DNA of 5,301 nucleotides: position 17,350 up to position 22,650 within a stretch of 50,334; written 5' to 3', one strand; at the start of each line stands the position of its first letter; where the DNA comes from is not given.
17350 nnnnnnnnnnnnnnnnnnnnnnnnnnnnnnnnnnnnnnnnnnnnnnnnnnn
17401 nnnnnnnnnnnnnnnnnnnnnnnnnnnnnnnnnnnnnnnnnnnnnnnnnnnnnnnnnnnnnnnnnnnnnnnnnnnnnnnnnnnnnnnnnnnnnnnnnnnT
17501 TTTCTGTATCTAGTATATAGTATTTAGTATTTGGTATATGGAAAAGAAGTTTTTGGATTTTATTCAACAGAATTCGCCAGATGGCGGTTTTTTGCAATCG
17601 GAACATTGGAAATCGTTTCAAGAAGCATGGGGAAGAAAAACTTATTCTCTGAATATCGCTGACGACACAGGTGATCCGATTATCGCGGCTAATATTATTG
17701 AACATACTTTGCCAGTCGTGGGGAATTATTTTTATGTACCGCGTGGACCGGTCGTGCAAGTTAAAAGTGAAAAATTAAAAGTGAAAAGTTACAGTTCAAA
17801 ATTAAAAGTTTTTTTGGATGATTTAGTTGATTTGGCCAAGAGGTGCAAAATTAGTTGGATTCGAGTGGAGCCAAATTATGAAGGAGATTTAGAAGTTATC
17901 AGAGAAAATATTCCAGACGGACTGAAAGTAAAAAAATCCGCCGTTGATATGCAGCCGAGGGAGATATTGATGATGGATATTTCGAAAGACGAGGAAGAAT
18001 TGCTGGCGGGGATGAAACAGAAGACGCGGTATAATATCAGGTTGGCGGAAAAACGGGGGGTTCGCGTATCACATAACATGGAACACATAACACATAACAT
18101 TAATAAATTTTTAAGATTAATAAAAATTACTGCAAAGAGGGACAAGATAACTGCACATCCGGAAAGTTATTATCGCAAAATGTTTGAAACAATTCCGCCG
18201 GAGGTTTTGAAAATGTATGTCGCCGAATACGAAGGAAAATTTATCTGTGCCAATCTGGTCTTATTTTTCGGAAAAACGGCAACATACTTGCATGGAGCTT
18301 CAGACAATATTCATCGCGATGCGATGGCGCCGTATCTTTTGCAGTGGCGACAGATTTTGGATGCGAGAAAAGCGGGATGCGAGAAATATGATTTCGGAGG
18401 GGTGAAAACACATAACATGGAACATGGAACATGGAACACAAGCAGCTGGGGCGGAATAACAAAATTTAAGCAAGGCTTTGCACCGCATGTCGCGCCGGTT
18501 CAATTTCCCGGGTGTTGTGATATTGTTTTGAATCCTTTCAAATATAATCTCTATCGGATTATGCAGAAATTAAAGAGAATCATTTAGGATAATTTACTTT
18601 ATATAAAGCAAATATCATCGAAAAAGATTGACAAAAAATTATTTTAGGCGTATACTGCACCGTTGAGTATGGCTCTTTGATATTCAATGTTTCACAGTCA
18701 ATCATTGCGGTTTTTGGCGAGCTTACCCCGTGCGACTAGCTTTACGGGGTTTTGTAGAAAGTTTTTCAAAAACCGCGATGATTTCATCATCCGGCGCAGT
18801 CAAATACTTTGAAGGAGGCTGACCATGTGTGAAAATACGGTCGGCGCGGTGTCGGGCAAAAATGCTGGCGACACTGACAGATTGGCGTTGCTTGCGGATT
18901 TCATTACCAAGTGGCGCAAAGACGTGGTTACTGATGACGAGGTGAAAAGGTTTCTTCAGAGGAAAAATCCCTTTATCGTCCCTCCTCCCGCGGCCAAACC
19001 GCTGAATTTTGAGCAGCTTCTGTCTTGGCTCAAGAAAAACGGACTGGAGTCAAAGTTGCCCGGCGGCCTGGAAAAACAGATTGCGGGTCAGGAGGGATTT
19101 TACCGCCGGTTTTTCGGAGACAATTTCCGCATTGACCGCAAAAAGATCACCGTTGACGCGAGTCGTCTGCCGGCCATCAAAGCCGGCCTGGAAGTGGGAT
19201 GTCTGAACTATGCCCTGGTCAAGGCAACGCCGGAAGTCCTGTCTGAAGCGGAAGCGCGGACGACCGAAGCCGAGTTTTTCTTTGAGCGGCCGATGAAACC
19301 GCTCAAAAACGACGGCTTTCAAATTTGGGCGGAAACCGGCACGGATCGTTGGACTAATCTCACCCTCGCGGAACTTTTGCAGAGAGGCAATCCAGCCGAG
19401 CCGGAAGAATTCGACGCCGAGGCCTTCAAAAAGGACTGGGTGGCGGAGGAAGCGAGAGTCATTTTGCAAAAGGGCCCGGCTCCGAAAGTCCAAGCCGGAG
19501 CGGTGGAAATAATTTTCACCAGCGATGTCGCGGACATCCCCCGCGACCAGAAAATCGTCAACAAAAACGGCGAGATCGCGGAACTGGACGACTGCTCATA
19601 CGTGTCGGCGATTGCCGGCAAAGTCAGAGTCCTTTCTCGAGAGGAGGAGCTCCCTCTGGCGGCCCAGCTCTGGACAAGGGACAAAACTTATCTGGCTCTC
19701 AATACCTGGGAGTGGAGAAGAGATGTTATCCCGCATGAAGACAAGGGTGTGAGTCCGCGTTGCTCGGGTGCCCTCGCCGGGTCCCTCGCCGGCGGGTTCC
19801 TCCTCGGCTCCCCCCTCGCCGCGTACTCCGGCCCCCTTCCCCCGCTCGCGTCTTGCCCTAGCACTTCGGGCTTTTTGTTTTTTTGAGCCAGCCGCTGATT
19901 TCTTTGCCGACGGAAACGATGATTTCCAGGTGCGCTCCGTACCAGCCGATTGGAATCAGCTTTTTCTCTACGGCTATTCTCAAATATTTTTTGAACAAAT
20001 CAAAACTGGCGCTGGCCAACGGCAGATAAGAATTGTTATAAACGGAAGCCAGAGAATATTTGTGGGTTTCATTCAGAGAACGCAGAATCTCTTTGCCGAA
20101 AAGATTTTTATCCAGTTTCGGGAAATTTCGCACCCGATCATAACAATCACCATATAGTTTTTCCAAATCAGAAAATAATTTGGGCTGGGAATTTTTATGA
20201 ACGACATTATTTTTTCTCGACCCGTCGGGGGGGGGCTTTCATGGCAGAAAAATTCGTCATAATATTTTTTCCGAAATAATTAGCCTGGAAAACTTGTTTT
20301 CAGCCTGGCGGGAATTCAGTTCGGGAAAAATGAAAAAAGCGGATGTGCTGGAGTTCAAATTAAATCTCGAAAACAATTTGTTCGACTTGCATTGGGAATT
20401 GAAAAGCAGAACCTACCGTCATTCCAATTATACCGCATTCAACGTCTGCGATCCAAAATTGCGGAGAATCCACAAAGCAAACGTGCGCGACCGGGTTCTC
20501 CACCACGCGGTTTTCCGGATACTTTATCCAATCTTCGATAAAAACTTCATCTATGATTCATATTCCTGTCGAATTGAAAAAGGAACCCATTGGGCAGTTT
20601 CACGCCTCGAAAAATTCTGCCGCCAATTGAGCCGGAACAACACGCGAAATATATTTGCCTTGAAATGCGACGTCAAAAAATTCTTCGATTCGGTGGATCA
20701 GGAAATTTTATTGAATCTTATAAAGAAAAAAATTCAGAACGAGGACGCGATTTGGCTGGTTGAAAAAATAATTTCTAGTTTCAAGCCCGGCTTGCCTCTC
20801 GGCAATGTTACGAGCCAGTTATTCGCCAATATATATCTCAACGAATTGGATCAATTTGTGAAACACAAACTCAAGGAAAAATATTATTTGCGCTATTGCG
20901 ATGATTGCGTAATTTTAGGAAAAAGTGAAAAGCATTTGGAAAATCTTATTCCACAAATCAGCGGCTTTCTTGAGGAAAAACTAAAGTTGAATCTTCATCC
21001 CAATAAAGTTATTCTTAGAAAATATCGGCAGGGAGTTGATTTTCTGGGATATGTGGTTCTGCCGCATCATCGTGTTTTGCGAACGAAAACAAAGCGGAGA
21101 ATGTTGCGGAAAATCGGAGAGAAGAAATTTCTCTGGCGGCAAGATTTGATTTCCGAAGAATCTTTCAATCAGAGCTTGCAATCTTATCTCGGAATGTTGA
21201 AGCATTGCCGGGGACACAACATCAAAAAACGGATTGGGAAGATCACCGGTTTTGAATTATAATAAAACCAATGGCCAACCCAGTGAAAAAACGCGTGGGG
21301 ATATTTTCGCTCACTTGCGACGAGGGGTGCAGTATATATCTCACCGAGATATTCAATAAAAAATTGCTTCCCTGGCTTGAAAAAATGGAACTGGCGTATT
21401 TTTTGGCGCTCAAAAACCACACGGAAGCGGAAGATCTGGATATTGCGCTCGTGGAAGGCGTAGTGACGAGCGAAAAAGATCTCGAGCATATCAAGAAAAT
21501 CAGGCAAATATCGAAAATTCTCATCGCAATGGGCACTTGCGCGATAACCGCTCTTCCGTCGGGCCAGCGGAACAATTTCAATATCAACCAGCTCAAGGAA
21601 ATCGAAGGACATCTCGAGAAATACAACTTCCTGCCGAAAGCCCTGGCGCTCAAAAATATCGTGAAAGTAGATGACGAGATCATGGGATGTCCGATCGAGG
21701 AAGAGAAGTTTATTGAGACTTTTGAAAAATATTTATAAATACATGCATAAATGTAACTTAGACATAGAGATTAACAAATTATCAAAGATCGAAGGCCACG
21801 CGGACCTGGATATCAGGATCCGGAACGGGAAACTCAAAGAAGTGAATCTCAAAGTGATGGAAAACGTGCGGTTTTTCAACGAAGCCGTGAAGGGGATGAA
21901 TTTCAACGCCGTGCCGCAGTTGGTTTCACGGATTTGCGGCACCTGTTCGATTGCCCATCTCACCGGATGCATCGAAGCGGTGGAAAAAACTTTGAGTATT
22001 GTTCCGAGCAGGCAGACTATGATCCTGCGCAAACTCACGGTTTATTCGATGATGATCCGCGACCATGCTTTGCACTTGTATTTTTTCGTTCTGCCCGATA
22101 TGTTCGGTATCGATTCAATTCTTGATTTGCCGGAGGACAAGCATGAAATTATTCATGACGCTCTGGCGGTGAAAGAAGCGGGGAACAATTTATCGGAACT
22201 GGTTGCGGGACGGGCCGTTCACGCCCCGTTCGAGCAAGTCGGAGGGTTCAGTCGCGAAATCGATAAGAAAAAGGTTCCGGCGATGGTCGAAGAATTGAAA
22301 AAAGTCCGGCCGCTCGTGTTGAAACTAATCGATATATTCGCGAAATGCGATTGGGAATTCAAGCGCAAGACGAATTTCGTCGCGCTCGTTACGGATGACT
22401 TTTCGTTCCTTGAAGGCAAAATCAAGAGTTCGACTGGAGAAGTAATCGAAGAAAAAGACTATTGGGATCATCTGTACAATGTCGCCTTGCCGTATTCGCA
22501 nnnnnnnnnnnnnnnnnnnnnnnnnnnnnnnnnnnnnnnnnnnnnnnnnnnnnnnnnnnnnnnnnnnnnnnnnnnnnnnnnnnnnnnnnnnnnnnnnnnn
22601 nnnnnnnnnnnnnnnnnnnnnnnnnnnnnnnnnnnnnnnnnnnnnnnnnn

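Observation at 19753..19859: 107-nt tract with a single adenine exactly where a DGR variable region would lie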

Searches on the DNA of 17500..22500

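Call 43: search_rna_families(source=window, start=17500, end=22500, threshold=evalue, max_evalue=1)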
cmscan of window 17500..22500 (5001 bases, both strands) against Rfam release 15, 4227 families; matches with E-value up to 1: 0.
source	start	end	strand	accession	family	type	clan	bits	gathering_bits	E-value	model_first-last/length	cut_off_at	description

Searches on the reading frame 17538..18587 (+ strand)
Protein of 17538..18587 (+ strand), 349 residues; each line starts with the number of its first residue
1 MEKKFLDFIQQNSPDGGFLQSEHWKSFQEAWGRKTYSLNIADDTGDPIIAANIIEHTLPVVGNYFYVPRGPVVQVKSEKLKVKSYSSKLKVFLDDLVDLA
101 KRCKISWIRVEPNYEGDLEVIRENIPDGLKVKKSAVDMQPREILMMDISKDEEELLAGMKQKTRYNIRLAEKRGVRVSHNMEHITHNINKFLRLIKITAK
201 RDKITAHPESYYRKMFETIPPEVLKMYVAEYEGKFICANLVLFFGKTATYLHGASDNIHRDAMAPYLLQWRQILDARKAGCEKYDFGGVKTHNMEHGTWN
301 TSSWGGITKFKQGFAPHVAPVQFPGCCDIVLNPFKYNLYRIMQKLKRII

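Call 8: search_protein_families(library=pfam, proteins=[window:17538-18587:+], max_evalue=0.01)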
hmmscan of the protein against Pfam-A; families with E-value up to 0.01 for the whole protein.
window:17538-18587:+ (349 aa): 2 families
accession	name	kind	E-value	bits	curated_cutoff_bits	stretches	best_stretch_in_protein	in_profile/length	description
PF02388.22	FemAB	-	3.2e-46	158.4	24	3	235-344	307-406/406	FemAB family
PF13480.13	Acetyltransf_6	-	5.3e-12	46.5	22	1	161-288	5-136/143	Acetyltransferase (GNAT) domain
